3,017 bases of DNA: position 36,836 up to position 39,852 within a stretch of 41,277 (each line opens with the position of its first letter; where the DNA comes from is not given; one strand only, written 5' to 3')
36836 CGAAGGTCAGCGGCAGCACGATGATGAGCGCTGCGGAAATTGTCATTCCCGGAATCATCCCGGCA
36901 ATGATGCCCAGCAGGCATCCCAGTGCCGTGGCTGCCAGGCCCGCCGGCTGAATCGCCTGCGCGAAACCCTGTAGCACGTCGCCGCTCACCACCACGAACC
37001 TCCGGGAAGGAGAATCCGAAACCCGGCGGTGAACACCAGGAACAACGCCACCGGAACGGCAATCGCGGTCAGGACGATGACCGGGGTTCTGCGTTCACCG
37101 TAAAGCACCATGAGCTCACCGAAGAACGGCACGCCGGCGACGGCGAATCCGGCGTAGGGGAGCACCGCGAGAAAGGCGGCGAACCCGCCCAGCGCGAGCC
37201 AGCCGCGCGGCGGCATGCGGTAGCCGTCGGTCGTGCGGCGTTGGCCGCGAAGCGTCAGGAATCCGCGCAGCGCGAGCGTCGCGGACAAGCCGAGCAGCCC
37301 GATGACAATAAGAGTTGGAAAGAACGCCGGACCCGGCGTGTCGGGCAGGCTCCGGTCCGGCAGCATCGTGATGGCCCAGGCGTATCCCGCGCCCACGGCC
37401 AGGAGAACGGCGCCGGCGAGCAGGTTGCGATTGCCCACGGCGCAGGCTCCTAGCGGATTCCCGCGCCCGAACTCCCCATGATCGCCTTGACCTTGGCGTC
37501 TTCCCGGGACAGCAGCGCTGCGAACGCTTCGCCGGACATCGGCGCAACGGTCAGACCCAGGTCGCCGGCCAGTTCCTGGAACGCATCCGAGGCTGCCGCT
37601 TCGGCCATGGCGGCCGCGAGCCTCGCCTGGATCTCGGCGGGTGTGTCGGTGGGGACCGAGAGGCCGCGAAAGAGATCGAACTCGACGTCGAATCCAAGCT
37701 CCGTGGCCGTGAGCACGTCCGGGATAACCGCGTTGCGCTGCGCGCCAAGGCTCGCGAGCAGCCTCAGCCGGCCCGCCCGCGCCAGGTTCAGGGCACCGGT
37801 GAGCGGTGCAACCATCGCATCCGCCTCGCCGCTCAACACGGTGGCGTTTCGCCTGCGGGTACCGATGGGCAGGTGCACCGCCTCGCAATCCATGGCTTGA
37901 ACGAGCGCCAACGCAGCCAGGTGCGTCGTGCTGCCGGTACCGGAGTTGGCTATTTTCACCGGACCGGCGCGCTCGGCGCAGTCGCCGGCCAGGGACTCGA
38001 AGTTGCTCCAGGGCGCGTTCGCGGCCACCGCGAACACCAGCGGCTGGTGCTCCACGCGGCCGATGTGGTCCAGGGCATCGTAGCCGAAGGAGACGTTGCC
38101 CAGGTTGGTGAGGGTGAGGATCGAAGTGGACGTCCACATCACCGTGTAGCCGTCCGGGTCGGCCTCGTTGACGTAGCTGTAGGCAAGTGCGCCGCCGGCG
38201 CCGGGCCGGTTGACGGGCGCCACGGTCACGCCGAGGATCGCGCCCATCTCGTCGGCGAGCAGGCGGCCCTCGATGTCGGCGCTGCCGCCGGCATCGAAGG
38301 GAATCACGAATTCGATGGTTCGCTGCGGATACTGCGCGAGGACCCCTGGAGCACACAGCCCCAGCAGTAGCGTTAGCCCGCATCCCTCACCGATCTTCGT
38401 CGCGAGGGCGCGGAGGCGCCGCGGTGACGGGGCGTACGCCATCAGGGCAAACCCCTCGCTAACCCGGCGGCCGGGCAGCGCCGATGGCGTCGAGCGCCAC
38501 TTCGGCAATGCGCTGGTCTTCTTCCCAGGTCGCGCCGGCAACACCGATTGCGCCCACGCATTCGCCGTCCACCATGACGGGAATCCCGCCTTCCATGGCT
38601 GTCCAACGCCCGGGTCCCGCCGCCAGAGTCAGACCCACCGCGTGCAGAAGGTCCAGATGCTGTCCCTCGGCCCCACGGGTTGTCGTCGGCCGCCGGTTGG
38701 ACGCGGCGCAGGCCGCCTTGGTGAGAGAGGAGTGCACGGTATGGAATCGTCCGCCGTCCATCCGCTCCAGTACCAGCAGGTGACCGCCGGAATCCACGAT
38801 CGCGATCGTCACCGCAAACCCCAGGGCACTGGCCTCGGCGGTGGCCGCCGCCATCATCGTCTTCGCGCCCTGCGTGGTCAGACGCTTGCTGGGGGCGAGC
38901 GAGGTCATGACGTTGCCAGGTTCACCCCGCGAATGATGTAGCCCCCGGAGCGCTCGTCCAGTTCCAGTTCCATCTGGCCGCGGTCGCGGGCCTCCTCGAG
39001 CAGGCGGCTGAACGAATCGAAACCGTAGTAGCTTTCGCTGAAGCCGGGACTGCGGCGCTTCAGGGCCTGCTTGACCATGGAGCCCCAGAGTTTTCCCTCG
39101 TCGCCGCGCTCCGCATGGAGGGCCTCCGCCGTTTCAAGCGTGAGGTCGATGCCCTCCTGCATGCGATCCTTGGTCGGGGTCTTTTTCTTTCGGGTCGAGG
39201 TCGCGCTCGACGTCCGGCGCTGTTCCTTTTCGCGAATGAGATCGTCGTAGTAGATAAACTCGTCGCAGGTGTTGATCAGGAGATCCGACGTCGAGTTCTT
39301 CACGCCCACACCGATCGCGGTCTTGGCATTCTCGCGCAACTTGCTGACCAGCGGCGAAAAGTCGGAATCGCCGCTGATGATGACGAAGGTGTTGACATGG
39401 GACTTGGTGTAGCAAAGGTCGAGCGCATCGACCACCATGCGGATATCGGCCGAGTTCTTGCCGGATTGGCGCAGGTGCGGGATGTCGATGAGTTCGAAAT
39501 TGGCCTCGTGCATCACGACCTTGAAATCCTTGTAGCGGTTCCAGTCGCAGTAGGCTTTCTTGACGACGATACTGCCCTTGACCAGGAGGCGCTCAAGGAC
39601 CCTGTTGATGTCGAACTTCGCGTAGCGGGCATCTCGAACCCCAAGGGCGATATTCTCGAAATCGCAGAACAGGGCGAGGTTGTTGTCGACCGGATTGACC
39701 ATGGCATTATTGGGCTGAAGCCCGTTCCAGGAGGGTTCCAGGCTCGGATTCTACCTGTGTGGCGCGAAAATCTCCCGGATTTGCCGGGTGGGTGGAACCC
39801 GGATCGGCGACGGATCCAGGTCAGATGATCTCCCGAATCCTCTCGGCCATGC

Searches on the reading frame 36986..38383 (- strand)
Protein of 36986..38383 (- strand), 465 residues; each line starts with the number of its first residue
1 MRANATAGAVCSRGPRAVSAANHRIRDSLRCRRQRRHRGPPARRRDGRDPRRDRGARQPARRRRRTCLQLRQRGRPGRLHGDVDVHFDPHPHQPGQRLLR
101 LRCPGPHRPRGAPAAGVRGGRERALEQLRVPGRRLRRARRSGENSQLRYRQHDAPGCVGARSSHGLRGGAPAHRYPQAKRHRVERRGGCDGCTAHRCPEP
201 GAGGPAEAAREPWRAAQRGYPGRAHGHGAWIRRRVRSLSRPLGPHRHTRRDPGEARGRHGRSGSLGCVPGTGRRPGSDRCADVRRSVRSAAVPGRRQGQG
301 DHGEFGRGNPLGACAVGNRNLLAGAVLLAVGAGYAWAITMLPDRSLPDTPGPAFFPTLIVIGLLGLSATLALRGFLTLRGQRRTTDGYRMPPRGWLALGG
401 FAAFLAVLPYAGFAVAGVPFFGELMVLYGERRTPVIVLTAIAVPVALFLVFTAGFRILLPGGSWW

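Call 63: search_protein_families(library=pfam, proteins=[window:36986-38383:-], max_evalue=0.00001)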
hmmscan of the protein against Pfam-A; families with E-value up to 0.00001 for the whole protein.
window:36986-38383:- (465 aa): 1 family
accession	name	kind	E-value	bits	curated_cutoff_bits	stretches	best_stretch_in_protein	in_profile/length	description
PF07331.16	TctB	-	1.3e-14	54.9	29.1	1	322-460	2-137/137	Tripartite tricarboxylate transporter TctB family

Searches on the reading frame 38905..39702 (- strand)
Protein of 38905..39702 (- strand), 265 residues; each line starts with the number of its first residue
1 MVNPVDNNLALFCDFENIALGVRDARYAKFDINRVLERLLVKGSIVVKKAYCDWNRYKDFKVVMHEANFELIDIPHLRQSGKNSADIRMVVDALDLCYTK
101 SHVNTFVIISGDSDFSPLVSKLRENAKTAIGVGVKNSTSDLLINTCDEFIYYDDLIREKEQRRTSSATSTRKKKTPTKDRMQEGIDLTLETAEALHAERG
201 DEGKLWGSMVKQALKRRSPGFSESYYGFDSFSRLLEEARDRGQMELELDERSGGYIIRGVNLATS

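Call 63: search_protein_families(library=pfam, proteins=[window:38905-39702:-], max_evalue=0.00001)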
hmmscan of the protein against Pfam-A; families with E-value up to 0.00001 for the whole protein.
window:38905-39702:- (265 aa): 1 family
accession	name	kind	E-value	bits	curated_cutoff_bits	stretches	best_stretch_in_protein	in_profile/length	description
PF01936.24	NYN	-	4.1e-35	121.9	24.2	1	9-152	2-144/145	NYN domain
